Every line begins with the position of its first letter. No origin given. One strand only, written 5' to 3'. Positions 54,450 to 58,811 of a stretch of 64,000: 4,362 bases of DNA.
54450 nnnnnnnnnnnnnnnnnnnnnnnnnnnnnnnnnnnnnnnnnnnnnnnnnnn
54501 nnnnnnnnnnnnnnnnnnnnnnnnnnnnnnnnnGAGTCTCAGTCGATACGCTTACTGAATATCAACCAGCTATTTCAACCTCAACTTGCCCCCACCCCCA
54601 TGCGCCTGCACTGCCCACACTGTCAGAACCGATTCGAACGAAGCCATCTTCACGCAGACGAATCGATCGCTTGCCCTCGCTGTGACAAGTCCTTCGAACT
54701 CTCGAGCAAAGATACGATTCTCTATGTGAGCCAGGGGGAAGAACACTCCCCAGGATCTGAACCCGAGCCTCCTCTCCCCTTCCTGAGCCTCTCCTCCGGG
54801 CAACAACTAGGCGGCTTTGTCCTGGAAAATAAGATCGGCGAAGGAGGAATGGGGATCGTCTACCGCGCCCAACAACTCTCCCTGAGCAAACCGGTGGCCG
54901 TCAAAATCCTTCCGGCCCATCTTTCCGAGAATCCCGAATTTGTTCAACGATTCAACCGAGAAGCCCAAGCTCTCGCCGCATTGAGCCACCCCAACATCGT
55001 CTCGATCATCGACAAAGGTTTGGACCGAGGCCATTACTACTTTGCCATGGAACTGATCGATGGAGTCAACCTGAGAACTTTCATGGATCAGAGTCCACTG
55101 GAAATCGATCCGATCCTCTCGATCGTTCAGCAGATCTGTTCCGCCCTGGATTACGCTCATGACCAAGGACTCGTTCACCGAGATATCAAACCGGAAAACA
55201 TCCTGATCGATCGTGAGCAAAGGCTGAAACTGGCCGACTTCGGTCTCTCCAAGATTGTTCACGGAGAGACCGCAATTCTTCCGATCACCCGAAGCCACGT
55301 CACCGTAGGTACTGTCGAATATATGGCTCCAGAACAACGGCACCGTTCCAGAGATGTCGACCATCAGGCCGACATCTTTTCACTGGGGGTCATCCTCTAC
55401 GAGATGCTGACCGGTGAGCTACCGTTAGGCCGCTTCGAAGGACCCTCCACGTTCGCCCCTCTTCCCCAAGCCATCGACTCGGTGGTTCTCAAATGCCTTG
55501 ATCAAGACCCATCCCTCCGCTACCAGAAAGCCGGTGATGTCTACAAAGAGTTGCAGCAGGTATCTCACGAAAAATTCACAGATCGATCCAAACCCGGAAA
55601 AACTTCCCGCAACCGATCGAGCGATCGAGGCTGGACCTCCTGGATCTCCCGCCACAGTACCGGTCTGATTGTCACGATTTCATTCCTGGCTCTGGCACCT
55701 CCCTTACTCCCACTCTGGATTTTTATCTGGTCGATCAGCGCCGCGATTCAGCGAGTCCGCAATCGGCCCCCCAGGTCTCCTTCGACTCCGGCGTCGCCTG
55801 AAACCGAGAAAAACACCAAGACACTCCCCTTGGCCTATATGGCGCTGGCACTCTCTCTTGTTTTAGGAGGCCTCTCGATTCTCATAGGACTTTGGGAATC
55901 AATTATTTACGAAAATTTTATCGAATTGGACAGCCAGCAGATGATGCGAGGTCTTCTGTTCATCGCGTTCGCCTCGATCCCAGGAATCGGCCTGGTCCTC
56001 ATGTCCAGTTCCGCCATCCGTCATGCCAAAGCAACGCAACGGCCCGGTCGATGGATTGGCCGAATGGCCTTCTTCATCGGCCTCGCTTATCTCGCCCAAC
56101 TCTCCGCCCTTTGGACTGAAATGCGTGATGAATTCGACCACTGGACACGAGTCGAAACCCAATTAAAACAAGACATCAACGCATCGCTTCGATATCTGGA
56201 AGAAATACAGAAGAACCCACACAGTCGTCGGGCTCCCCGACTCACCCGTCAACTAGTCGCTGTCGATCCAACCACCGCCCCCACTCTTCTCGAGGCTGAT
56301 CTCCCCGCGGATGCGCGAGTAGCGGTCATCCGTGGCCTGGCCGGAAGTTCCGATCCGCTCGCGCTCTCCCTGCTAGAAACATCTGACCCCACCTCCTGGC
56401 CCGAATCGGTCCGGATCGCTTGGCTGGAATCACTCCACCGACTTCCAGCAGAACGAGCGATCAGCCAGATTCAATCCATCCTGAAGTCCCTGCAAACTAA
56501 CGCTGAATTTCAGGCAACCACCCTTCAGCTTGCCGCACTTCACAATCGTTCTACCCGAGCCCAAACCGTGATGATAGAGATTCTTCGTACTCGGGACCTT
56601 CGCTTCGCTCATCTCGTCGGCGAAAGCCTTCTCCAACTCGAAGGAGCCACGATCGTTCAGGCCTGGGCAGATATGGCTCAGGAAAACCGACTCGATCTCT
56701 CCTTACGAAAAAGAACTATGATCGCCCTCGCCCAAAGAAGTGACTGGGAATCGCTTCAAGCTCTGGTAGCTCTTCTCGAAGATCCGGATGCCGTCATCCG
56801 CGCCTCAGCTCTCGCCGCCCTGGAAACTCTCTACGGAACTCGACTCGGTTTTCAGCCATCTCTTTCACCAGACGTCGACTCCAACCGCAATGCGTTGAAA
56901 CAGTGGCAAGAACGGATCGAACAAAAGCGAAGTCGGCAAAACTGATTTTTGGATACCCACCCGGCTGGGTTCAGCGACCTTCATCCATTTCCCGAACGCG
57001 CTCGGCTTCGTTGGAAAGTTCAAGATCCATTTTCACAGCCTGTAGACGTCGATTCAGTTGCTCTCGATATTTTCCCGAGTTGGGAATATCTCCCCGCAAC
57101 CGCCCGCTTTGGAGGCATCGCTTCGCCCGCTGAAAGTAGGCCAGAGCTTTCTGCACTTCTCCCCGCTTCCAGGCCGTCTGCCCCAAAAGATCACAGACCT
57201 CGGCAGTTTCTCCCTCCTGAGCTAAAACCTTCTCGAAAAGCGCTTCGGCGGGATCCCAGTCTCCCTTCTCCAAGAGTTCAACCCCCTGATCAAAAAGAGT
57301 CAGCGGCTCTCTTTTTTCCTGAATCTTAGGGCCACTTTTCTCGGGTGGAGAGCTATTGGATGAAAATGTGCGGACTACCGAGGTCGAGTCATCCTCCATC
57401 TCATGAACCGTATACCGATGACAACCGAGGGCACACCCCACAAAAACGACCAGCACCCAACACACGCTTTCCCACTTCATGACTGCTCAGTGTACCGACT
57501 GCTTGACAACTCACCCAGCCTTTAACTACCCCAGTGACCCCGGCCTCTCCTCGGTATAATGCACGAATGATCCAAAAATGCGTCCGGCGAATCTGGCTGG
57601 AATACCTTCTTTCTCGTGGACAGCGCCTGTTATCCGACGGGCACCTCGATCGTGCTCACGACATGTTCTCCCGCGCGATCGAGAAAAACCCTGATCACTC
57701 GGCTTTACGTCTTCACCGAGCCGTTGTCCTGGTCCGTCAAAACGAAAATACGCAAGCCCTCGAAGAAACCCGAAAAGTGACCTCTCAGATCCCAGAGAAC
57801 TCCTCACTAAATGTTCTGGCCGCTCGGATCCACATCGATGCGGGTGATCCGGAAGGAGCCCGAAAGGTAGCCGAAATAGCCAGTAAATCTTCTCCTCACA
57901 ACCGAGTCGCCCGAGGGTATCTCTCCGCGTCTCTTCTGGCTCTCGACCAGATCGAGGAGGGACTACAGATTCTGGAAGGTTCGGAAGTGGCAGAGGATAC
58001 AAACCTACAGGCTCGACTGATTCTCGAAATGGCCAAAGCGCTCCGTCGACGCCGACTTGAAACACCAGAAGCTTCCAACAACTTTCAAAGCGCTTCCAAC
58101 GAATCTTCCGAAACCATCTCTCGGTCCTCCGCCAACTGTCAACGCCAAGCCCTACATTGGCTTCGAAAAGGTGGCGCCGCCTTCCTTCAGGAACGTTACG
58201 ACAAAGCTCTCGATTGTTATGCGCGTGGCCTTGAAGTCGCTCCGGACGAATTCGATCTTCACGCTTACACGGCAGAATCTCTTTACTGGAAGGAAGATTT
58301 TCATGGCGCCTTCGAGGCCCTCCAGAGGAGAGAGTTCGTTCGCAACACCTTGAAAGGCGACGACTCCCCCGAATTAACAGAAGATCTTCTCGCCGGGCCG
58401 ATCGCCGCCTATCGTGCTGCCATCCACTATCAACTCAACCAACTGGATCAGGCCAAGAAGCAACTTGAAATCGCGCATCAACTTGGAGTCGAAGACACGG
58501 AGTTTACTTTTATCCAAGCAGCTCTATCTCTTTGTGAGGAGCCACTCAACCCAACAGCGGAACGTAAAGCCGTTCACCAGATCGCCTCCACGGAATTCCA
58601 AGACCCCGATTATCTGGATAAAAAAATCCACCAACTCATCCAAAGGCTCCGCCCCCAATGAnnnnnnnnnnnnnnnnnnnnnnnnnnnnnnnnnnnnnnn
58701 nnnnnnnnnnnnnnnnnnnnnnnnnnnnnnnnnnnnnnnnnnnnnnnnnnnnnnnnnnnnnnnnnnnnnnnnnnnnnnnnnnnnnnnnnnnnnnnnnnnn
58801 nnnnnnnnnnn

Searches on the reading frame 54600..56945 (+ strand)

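Call 41: search_protein_families(library=pfam, proteins=[window:54600-56945:+], max_evalue=0.0001)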
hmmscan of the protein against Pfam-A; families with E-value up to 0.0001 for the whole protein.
window:54600-56945:+ (781 aa): 5 families
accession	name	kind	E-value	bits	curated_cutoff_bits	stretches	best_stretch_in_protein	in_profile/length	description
PF00069.31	Pkinase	-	3.3e-52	177.9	31.7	1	74-281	2-202/263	Protein kinase domain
PF07714.23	PK_Tyr_Ser-Thr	-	6.7e-38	130.9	23.1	1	75-280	3-209/258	Protein tyrosine and serine/threonine kinase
PF01636.29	APH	-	4.5e-06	27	23.2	0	186-209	165-188/239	Phosphotransferase enzyme family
PF03109.22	ABC1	-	8.5e-06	25.5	22.9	0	147-220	144-217/244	ABC1 atypical kinase-like domain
PF13646.12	HEAT_2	-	1.2e-05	25.9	27.7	0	701-744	15-58/88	HEAT repeats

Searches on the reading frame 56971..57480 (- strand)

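Call 41: search_protein_families(library=pfam, proteins=[window:56971-57480:-], max_evalue=0.0001)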
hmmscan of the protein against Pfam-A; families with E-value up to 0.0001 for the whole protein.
window:56971-57480:- (169 aa): 6 families
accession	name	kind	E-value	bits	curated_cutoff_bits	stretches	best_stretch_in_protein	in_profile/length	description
PF07719.23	TPR_2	-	1.9e-09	37.4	27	0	93-119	1-27/34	Tetratricopeptide repeat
PF13432.12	TPR_16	-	1.4e-07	32.2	32.7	1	63-122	1-60/65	Tetratricopeptide repeat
PF00515.34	TPR_1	-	1.8e-06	27.9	27.8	0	99-119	7-27/34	Tetratricopeptide repeat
PF13424.12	TPR_12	-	9.9e-06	26.1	30.1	0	70-123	14-75/77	Tetratricopeptide repeat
PF13176.12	TPR_7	-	2e-05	24.8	27.9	0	96-119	2-25/36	Tetratricopeptide repeat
PF14559.12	TPR_19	-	3.8e-05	24.4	25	1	69-121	1-53/68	Tetratricopeptide repeat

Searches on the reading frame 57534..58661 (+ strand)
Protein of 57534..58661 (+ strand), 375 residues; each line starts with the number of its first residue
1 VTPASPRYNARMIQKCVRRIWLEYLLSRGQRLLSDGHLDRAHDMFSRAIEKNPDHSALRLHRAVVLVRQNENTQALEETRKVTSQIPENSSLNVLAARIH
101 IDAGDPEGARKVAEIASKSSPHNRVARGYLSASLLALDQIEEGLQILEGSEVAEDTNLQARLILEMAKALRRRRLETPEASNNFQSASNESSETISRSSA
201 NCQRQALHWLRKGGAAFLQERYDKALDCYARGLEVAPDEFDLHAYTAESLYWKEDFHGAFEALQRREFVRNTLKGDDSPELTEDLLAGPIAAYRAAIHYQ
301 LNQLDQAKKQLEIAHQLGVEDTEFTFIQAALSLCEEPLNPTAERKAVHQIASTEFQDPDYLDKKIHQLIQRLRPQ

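Call 41: search_protein_families(library=pfam, proteins=[window:57534-58661:+], max_evalue=0.0001)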
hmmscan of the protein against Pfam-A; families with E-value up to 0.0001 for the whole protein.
window:57534-58661:+ (375 aa): 10 families
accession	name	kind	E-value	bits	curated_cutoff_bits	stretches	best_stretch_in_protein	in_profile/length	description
PF14559.12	TPR_19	-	2.3e-16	60.3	25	1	32-93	1-62/68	Tetratricopeptide repeat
PF13428.12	TPR_14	-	5e-15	54.9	23.5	0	23-63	2-42/44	Tetratricopeptide repeat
PF07719.23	TPR_2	-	9.1e-15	53.9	27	0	209-238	4-33/34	Tetratricopeptide repeat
PF13432.12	TPR_16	-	3.3e-13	50.2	32.7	1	28-78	3-53/65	Tetratricopeptide repeat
PF00515.34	TPR_1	-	1.8e-11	43.8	27.8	1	209-238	4-33/34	Tetratricopeptide repeat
PF12895.13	ANAPC3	-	2e-09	38.1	27.2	0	84-149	17-81/82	Anaphase-promoting complex, cyclosome, subunit 3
PF23914.1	TPR_CcmH_CycH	-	2.5e-06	27.9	42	0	32-118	60-149/158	Cytochrome c-type biogenesis protein H TPR domain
PF09295.16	ChAPs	-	3.5e-06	26.7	20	0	37-153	184-297/395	ChAPs (Chs5p-Arf1p-binding proteins)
PF13181.12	TPR_8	-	3.8e-05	23.9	25.7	0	209-238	4-33/34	Tetratricopeptide repeat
PF13371.12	TPR_9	-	4.7e-05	23.7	35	0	219-265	8-54/73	Tetratricopeptide repeat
